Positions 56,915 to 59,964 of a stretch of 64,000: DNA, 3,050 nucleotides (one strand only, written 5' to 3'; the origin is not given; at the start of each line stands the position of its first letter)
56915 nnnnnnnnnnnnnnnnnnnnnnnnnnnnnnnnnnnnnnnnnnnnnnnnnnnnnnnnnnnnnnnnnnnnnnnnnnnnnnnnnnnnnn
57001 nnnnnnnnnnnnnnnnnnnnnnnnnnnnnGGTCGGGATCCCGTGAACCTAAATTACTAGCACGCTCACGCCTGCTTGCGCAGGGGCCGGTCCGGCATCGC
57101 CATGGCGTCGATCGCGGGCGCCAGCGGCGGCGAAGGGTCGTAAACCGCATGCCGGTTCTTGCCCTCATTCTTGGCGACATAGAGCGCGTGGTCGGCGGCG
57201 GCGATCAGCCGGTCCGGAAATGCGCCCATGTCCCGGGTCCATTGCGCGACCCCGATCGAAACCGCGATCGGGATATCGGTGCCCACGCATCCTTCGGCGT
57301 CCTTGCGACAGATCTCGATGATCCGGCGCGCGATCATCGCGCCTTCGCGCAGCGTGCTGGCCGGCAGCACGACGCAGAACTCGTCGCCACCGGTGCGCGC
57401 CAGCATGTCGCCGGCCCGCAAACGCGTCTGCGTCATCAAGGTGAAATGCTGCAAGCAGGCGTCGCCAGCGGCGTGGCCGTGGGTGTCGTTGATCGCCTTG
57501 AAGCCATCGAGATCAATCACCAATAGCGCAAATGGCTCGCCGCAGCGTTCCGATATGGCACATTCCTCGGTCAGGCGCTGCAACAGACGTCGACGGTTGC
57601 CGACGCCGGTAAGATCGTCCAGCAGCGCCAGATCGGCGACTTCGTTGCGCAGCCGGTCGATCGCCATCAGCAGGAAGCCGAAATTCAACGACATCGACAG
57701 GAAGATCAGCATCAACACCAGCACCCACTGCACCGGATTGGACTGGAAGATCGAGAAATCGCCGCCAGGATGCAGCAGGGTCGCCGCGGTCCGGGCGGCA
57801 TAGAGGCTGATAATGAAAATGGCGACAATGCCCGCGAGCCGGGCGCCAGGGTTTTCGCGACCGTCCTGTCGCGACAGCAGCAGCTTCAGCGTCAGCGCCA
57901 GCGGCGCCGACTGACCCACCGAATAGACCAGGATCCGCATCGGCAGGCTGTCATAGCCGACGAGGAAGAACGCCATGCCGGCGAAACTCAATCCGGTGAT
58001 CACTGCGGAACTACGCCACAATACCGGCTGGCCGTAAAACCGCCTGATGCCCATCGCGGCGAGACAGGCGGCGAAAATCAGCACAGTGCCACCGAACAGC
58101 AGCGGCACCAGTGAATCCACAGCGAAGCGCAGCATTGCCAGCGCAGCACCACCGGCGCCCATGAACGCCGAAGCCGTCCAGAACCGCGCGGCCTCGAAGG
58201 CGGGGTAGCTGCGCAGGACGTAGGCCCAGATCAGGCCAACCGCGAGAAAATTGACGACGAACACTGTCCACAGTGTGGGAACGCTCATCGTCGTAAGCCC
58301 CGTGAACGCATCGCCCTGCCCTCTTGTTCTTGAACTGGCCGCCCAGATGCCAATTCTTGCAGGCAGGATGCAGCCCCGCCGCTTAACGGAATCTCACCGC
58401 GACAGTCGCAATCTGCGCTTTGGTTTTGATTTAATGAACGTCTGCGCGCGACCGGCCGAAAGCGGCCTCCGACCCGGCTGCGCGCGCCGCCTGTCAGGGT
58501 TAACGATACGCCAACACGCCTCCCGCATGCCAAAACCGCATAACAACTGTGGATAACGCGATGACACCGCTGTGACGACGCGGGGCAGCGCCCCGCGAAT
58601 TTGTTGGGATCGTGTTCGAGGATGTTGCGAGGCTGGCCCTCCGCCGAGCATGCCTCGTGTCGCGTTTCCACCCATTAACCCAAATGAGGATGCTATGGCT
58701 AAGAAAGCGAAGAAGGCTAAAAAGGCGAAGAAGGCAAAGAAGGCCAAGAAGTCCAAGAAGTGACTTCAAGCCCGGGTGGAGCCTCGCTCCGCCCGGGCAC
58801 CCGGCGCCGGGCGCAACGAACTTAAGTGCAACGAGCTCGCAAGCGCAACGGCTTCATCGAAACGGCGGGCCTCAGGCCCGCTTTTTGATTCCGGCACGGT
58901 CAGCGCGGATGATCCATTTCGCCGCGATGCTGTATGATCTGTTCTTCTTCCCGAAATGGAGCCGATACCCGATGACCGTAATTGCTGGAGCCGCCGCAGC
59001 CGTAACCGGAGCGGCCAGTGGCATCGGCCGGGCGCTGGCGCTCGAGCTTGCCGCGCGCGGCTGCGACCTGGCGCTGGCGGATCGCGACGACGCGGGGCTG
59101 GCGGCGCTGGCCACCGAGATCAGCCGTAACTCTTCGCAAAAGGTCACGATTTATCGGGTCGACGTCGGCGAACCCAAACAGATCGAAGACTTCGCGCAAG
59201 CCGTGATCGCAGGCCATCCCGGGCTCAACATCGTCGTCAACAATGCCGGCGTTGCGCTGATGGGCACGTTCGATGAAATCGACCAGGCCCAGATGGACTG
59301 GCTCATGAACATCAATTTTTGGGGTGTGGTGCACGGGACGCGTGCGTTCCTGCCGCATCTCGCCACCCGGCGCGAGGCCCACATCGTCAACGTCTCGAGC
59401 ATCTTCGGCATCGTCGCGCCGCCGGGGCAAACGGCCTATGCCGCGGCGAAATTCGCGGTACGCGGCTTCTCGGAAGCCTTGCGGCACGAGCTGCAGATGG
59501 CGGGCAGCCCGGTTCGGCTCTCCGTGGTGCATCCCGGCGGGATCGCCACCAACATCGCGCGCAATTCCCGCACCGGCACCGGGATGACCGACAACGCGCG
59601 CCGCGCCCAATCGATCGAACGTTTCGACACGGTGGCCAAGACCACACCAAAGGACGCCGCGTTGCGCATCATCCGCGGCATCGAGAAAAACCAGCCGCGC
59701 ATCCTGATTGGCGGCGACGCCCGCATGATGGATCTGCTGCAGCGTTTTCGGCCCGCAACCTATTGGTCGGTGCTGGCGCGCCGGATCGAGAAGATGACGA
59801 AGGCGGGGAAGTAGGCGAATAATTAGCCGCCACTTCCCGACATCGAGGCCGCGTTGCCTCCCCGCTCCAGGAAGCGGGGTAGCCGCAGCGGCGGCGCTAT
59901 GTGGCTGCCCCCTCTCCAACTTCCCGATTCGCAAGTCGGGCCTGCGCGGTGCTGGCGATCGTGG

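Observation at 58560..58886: Self-contained transcription unit for a 22-aa (AKK)n polycationic micro-protein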

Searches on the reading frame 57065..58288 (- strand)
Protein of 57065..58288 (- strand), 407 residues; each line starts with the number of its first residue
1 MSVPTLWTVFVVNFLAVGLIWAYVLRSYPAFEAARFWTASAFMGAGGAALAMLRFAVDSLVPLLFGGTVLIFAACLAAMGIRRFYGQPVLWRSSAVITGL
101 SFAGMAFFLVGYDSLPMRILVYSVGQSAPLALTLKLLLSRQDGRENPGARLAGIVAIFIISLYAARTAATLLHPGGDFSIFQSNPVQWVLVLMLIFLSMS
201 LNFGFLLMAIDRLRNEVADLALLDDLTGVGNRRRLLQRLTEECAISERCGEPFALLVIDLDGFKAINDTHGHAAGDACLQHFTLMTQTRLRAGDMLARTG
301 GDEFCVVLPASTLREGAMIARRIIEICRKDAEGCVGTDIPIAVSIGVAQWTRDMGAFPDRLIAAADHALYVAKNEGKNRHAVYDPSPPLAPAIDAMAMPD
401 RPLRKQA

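Call 51: search_protein_families(library=pfam, proteins=[window:57065-58288:-], max_evalue=1)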
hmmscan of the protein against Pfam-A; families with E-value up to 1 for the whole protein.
window:57065-58288:- (407 aa): 1 family
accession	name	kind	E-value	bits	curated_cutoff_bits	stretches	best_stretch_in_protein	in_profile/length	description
PF00990.26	GGDEF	-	3.1e-40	138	23.8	1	221-379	1-161/161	Diguanylate cyclase, GGDEF domain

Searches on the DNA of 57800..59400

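Call 3: search_rna_families(source=window, start=57800, end=59400, threshold=evalue, max_evalue=10, show_alignments=3)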
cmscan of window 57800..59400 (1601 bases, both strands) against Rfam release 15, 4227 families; matches with E-value up to 10: 6.
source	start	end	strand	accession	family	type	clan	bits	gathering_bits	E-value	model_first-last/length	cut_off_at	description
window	58840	58888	-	RF02420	Bp1_162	Gene; sRNA;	-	20.9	50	1.4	1-100/100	no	Burkholderia sRNA Bp1_Cand612_SIPHT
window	57888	57911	-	RF01841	veev_FSE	Cis-reg; frameshift_element;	-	18.1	55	2.1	26-49/71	no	venezuelan equine encephalitis virus ribosomal frameshift element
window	58764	58822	-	RF02136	HTT-AS1_3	Gene; lncRNA;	-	14.9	70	6.4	1-60/60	no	HTT antisense RNA 1 conserved region 3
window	58926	59028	-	RF00062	HgcC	Gene;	-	13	50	4.9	1-130/130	no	HgcC family RNA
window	58849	58893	+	RF02604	BASRCI153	Gene; sRNA;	-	11.4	137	9.1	26-70/214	no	Brucella sRNA CI153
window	59085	59185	-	RF00100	7SK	Gene;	CL00013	10.4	35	6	8-99/331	no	7SK RNA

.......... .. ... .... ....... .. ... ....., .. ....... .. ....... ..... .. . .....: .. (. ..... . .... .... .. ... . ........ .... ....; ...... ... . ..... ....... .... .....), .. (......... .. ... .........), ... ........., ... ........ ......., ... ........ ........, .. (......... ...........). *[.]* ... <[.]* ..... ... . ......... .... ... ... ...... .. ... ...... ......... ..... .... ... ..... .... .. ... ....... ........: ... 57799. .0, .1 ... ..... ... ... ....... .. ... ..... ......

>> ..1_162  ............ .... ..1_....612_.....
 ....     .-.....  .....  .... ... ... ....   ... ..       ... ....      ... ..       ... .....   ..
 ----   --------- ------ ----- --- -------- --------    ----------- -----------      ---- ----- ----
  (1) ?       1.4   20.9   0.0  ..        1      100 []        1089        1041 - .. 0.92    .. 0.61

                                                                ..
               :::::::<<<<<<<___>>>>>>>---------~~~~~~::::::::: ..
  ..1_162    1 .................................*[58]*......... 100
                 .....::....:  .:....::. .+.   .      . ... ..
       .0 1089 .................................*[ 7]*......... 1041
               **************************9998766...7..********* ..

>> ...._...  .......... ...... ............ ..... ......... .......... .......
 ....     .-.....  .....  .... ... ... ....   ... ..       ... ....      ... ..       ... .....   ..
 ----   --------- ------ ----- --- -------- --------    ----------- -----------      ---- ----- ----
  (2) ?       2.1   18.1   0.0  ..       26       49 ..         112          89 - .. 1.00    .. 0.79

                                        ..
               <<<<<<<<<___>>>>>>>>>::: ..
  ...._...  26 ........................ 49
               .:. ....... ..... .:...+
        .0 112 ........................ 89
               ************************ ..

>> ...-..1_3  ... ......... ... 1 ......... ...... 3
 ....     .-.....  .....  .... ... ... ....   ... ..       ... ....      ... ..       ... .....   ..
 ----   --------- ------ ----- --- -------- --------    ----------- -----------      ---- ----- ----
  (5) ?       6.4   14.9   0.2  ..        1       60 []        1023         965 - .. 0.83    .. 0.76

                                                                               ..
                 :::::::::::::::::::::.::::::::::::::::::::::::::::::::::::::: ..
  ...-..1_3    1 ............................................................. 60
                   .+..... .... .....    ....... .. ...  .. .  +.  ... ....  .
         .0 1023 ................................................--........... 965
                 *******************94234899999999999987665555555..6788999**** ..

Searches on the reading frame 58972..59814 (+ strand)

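Call 51: search_protein_families(library=pfam, proteins=[window:58972-59814:+], max_evalue=1)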
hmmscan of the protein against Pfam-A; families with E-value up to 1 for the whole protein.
window:58972-59814:+ (280 aa): 5 families
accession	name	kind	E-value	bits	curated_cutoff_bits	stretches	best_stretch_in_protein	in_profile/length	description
PF00106.31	adh_short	-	1.1e-52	178.8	26.6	1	8-201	2-192/195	short chain dehydrogenase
PF13561.12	adh_short_C2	-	3.3e-36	125.5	27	1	13-218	1-203/236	Enoyl-(Acyl carrier protein) reductase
PF08659.16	KR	-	1.2e-15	58.4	22.6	1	10-173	4-166/180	KR domain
PF01370.27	Epimerase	-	0.00053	19.9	20.9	1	10-185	2-171/240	NAD dependent epimerase/dehydratase family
PF00056.29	Ldh_1_N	-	0.019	15.4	27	1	10-81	4-77/141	lactate/malate dehydrogenase, NAD binding domain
